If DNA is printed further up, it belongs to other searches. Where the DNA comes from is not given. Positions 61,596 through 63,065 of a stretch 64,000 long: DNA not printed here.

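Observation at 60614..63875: Four-gene cluster: AMIN-domain membrane protein, acidic coiled-coil protein, cNMP-binding+PilZ protein and MinD/ParA-type ATPase, with no assignable pathway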

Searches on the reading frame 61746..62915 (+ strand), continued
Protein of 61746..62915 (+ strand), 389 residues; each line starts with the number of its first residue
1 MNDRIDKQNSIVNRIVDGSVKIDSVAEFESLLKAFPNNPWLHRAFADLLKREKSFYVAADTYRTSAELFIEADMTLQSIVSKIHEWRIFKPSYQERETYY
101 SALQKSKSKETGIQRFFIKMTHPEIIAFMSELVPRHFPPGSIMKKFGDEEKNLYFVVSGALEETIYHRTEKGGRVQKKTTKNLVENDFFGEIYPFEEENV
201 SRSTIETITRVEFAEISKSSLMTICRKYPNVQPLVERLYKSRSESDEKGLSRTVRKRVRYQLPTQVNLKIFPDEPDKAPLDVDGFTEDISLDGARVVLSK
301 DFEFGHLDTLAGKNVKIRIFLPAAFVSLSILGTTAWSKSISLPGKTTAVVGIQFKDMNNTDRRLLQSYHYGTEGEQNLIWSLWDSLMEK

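Call 15: find_related_loci(query=A1, collection=genome_contigs, flank=10000)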
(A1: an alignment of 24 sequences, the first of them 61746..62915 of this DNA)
Query A1 (389 aa) in genome_contigs; peptide patterns used: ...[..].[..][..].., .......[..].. (x = any residue, [..] = any of these).
73 stretches matched a pattern; 32 encode a relative of the query (tblastn E <= 1e-3); 32 distinct loci.
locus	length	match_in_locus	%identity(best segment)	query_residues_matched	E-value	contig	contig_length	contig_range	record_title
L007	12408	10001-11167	90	1-389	0e+0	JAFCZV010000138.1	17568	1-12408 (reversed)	MAG: Deltaproteobacteria bacterium isolate AB_1215_Bin_118 AB_1215_Bin_118_scaffold_19306, whole genome shotgun sequence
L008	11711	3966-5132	71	1-389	0e+0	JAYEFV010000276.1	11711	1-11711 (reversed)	MAG: Thermodesulfobacteriota bacterium isolate MAG263 MAG263_276, whole genome shotgun sequence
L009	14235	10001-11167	70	1-389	0e+0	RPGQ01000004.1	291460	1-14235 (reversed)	MAG: Desulfobacteraceae bacterium Eth-SRB2 Scaffold5_pilon, whole genome shotgun sequence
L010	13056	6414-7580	70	1-389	0e+0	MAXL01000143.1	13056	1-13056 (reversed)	MAG: Desulfobacterales bacterium S5133MH16 k99_1501441, whole genome shotgun sequence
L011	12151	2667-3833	71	1-389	0e+0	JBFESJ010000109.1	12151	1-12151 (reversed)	MAG: Desulfobacterales bacterium isolate Mix_mud06.2021.04.45 k141_1439860_length_12151_cov_11.0633, whole genome shotgu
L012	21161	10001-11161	69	1-387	0e+0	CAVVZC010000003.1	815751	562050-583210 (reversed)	MAG: uncultured delta proteobacterium isolate MFD03551.bin.1.10 genome assembly, contig: contig_12437, whole genome shot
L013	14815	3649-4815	67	1-389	0e+0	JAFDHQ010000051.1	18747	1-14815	MAG: Deltaproteobacteria bacterium isolate Meg22_1214_Bin_280 Meg22_1214_Bin_280_scaffold_14490, whole genome shotgun se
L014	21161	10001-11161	70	1-387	0e+0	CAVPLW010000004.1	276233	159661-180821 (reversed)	MAG: uncultured delta proteobacterium isolate MFD09964.bin.3.171 genome assembly, contig: contig_16888, whole genome sho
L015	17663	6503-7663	67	1-387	3e-177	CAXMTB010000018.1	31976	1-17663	MAG: uncultured Nitrospinaceae bacterium isolate 10C-St8-MC-01_bin.13.strict genome assembly, contig: NODE_18_length_319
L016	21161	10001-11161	68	1-387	8e-176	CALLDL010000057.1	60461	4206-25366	MAG: uncultured Desulfobacterales bacterium isolate N2_Bin_METABAT__2_1 genome assembly, contig: c_000004020861, whole g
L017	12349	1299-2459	68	1-387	4e-175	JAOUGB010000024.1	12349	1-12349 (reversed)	MAG: Desulfobacteraceae bacterium isolate 4_1_July_SF_Bin60 4_1_July_SF_Bin60_scaffold_2385_c1, whole genome shotgun seq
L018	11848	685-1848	66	1-389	4e-174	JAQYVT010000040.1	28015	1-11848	MAG: Desulfobacterales bacterium isolate SF_100_bin76 SF_100_bin.76.orig_100_contig-145_3216, whole genome shotgun seque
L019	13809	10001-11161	67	1-387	3e-173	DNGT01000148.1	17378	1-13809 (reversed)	MAG TPA_asm: Desulfobacteraceae bacterium isolate UBA11574 contig_2077, whole genome shotgun sequence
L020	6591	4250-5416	67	1-389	2e-174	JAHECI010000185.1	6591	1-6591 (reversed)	MAG: Desulfobacterales bacterium isolate Ww166 NODE_33028_length_6591_cov_4.249768, whole genome shotgun sequence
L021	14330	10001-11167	67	1-389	3e-170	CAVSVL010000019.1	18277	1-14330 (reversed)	MAG: uncultured delta proteobacterium isolate MFD05684.bin.2.165 genome assembly, contig: contig_45786, whole genome sho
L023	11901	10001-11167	64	1-389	9e-170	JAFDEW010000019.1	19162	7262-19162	MAG: Deltaproteobacteria bacterium isolate Meg19_46_Bin_253 Meg19_46_Bin_253_scaffold_3836, whole genome shotgun sequenc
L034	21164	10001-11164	58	1-389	6e-153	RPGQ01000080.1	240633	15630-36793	MAG: Desulfobacteraceae bacterium Eth-SRB2 Scaffold279_pilon, whole genome shotgun sequence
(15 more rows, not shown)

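Call 19: search_protein_families(library=pfam, proteins=[L034:7131-7949:+, L034:13063-13698:+, L034:13695-14378:+, L034:14375-14902:+, L034:15108-16940:+, L034:16951-19266:-, L034:4639-6552:+, L018:2871-3230:+, L018:5707-6327:+, L018:6456-9008:+], max_evalue=0.01)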
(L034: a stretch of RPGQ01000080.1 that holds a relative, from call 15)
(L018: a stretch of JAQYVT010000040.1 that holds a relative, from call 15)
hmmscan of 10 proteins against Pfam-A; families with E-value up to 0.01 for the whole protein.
L034:7131-7949:+ (272 aa): 3 families
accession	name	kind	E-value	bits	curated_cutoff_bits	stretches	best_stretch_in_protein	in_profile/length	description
PF07885.22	Ion_trans_2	-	5.8e-19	68.2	22.5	1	14-87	2-78/79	Ion channel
PF00520.37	Ion_trans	-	1e-06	28.6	25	1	33-92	173-239/241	Ion transport protein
PF00115.25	COX1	-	0.005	16.2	34.8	1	10-117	84-174/436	Cytochrome C and Quinol oxidase polypeptide I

L034:13063-13698:+ (211 aa): 1 family
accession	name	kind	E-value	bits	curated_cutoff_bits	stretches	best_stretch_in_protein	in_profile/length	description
PF02545.19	Maf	-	2.4e-62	210.4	27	1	10-190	2-185/187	Maf-like protein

L034:13695-14378:+ (227 aa): 1 family
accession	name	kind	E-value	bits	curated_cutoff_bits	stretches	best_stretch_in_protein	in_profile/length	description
PF01168.26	Ala_racemase_N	-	1.2e-20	74.6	24.1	1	5-225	3-218/220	Alanine racemase, N-terminal domain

L034:14375-14902:+ (175 aa): 1 family
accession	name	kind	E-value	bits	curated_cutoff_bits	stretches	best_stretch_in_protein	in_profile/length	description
PF02677.20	QueH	-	7.7e-62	208.9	23.5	1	3-171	1-175/175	Epoxyqueuosine reductase QueH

L034:15108-16940:+ (610 aa): 16 families
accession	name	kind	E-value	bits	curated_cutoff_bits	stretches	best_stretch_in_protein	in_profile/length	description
PF01435.24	Peptidase_M48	-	1.5e-14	54.7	20.3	1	250-420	35-183/186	Peptidase family M48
PF13431.12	TPR_17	-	1.6e-08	34.6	24.4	1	508-531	1-24/34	Tetratricopeptide repeat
PF14559.12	TPR_19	-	1.8e-08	35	25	2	497-531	2-36/68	Tetratricopeptide repeat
PF13424.12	TPR_12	-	2.9e-08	34.2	30.1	1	487-554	4-74/77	Tetratricopeptide repeat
PF07719.23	TPR_2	-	4.8e-08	33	27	1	487-519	2-34/34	Tetratricopeptide repeat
PF13414.12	TPR_11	-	5.4e-08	32.8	26.8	1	493-527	1-35/42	TPR repeat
PF00515.34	TPR_1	-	1.5e-06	28.2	27.8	1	487-519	2-34/34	Tetratricopeptide repeat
PF13432.12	TPR_16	-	1e-05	26.3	32.7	1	492-552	3-58/65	Tetratricopeptide repeat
PF23914.1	TPR_CcmH_CycH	-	1.6e-05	25.3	42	1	478-580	42-143/158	Cytochrome c-type biogenesis protein H TPR domain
PF13181.12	TPR_8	-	3.4e-05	24.1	25.7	1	488-519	3-34/34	Tetratricopeptide repeat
PF12895.13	ANAPC3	-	7e-05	23.5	27.2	0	542-579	6-44/82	Anaphase-promoting complex, cyclosome, subunit 3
PF13428.12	TPR_14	-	9e-05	23.2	23.5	0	486-527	1-42/44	Tetratricopeptide repeat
PF08238.18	Sel1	-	0.00026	21.9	30.7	1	520-554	1-34/36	Sel1 repeat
PF10516.15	SHNi-TPR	-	0.00053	19.9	21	0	489-516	4-31/38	SHNi-TPR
PF05569.17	Peptidase_M56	-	0.0011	18.6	31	1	255-309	170-222/296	BlaR1 peptidase M56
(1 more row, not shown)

L034:16951-19266:- (771 aa): 5 families
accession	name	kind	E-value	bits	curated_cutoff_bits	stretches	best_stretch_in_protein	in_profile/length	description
PF00437.27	T2SSE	-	9.5e-113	377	24.9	1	369-764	3-367/370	Type II/IV secretion system protein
PF05157.20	MshEN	-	4.6e-15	55.8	23.1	1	253-340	1-87/90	MshEN domain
PF13492.12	GAF_3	-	2.1e-07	31.8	27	1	42-189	1-128/129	GAF domain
PF01590.32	GAF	-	1.8e-06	29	22.4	1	42-188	1-133/133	GAF domain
PF05729.18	NACHT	-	0.0073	16.6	26.7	0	333-435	42-125/167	NACHT domain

L034:4639-6552:+ (637 aa): 4 families
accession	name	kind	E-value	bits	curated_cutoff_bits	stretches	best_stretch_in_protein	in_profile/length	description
PF00012.26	HSP70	-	1e-263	876.5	20.6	1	4-599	1-599/599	Hsp70 protein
PF06723.19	MreB_Mbl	-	1.1e-13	51.2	27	1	134-372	92-317/327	MreB/Mbl protein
PF14450.12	FtsA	-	0.0061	17.3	31.8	0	191-354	2-105/127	Cell division protein FtsA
PF02824.27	TGS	-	0.0069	16.8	22.2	0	553-579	32-58/60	TGS domain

L018:2871-3230:+ (119 aa): 1 family
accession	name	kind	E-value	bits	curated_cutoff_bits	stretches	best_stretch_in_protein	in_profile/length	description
PF07238.19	PilZ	-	3.5e-09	37.4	22.5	1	6-96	2-88/102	PilZ domain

L018:5707-6327:+ (206 aa): 4 families
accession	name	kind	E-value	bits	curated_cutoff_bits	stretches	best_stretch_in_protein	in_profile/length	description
PF00561.26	Abhydrolase_1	-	6.1e-06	26.5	25.8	1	62-140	26-103/245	alpha/beta hydrolase fold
PF12697.13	Abhydrolase_6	-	0.0001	23.5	26.3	1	59-148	23-101/217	Alpha/beta hydrolase family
PF12146.15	Hydrolase_4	-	0.00021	21.1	27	1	53-140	21-113/239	Serine aminopeptidase, S33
PF12695.13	Abhydrolase_5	-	0.0022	18.2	27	1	103-195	56-146/164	Alpha/beta hydrolase family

L018:6456-9008:+ (850 aa): 5 families
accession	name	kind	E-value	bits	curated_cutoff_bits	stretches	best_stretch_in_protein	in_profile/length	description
PF00122.25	E1-E2_ATPase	-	3.8e-59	199.7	28.1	1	330-509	2-181/181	E1-E2 ATPase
PF00702.32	Hydrolase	-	8.7e-37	127.8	26.4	1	526-744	2-191/191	haloacid dehalogenase-like hydrolase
PF00403.32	HMA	-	8.2e-30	103.4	24.8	2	42-103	1-62/62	Heavy-metal-associated domain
PF08282.18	Hydrolase_3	-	1.1e-09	38.9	20.9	1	718-776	197-255/255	haloacid dehalogenase-like hydrolase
PF12710.13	HAD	-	0.0037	18.1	27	0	661-740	84-188/189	haloacid dehalogenase-like hydrolase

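Call 40: search_solved_structures(query=A1, max_evalue=0.01, show_alignments=2)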
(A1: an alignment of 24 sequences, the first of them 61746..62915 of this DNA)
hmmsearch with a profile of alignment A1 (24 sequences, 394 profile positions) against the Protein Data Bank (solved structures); distinct sequences matched with E-value up to 0.01: 19.
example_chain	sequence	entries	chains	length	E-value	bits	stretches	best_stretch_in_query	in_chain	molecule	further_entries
1i6x_A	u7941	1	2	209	1.1e-07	34.4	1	122-251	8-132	CATABOLITE GENE ACTIVATOR PROTEIN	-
4i0b_A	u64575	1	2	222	7.7e-07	31.6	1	121-251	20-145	Catabolite gene activator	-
1cgp_A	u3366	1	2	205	7.9e-07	31.5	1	122-251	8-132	PROTEIN (CATABOLITE GENE ACTIVATOR PROTEIN (CAP))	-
4hzf_A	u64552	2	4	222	7.9e-07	31.5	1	121-251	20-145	Catabolite gene activator | cAMP-activated global transcriptional regulator CRP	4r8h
1ruo_A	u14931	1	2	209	8.2e-07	31.5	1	122-251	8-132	PROTEIN (CATABOLITE GENE ACTIVATOR PROTEIN (CAP))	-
4i09_A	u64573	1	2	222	8.2e-07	31.5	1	121-250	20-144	Catabolite gene activator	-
1i5z_A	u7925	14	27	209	8.3e-07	31.5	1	122-251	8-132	CATABOLITE GENE ACTIVATOR PROTEIN | CATABOLITE GENE ACTIVATOR PROTEIN (CAP) | PROTEIN (CATABOLITE GENE ACTIVATOR PROTEIN (CAP))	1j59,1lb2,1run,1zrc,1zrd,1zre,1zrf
1g6n_A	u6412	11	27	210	8.3e-07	31.5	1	122-251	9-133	CATABOLITE GENE ACTIVATOR PROTEIN | PROTEIN (CATABOLITE GENE ACTIVATOR PROTEIN) | Catabolite gene activator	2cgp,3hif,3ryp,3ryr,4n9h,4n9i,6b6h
3fwe_A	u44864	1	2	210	9e-07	31.4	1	122-250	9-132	Catabolite gene activator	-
4i02_A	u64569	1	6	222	9e-07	31.4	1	121-250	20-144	Catabolite gene activator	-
6dt4_A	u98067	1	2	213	9.1e-07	31.3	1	122-250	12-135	Cyclic AMP receptor protein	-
4i01_A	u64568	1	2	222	9.6e-07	31.3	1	121-250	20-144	Catabolite gene activator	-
4i0a_A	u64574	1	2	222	1.1e-06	31.1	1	121-249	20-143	Catabolite gene activator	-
3kcc_A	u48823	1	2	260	1.4e-06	30.8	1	121-250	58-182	Catabolite gene activator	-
1o3q_A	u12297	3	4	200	1.6e-06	30.6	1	127-251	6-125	CATABOLITE GENE ACTIVATOR PROTEIN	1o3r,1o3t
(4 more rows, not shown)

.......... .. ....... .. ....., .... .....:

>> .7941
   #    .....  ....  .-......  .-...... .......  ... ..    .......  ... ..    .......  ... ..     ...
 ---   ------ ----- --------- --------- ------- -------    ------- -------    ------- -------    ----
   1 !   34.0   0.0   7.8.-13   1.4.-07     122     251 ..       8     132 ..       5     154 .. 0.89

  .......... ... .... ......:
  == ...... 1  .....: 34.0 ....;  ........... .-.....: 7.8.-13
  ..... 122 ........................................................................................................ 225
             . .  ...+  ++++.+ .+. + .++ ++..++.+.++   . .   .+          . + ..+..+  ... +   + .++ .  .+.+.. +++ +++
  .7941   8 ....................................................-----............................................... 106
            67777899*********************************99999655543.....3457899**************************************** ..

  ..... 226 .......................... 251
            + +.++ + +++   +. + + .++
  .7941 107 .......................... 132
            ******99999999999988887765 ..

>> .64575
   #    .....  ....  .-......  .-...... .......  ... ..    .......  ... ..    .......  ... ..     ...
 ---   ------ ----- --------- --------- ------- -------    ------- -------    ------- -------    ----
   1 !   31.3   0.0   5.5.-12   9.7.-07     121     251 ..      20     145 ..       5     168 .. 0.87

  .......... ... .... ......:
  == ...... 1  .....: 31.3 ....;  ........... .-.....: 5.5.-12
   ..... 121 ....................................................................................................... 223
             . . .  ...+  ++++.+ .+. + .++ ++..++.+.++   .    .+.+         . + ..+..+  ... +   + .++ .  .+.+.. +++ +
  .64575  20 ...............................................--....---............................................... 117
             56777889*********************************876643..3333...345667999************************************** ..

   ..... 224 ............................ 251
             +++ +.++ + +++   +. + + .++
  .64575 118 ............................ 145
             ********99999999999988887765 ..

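Call 62: predict_structure(alignment_id=A1)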
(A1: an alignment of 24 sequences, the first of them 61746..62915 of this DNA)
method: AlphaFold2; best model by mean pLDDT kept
length: 389 residues; sequences in the alignment: 24
mean_pLDDT: 36.9   pTM: 0.23
mean pLDDT of the five models: 36.9, 35.4, 34.3, 33.3, 32.0
residues with pLDDT >= 90: 0; 70-90: 0; 50-70: 37; < 50: 352
segments of 3 or more residues with pLDDT < 50: 1-29, 35-168, 170-268, 282-305, 319-332, 338-348, 355-389
pLDDT, mean of each block of 10 residues (from residue 1): 38 37 41 43 34 33 39 37 39 41 34 30 37 32 25 24 39 43 29 26 29 32 44 37 28 22 39 53 37 39 48 55 37 48 42 46 29 36 34
secondary structure, 60 per line:
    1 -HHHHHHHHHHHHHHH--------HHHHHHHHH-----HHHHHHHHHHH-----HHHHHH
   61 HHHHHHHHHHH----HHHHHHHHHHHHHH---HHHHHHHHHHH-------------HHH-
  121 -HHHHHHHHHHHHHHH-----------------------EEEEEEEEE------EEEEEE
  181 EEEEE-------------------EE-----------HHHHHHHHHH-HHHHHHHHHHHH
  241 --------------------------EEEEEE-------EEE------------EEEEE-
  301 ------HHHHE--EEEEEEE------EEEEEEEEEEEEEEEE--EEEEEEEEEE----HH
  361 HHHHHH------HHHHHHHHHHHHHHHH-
elements in order: H2-16 H25-33 H39-49 H55-71 H76-89 H93-103 H122-136 E160-168 E175-185 H218-227 H229-240 E267-272 E280-282 E295-299 H307-310 E314-320 E327-342 E345-354 H359-366 H373-388

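Call 87: search_protein_families(library=pfam, proteins=[L023:6094-7830:+, L023:9269-9733:+], max_evalue=0.01)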
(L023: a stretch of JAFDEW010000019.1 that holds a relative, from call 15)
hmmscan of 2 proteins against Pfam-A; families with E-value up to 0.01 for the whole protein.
L023:6094-7830:+ (578 aa): 2 families
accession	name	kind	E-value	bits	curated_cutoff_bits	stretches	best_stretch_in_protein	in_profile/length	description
PF13646.12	HEAT_2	-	5.7e-09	36.6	27.7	1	388-462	3-79/88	HEAT repeats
PF20184.3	DUF6547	-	0.0028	18.4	27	1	213-255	41-82/117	Family of unknown function (DUF6547)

L023:9269-9733:+ (154 aa): 1 family
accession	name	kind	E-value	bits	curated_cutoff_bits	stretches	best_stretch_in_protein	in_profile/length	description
PF07238.19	PilZ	-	3.1e-12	47.2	22.5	1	40-134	1-91/102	PilZ domain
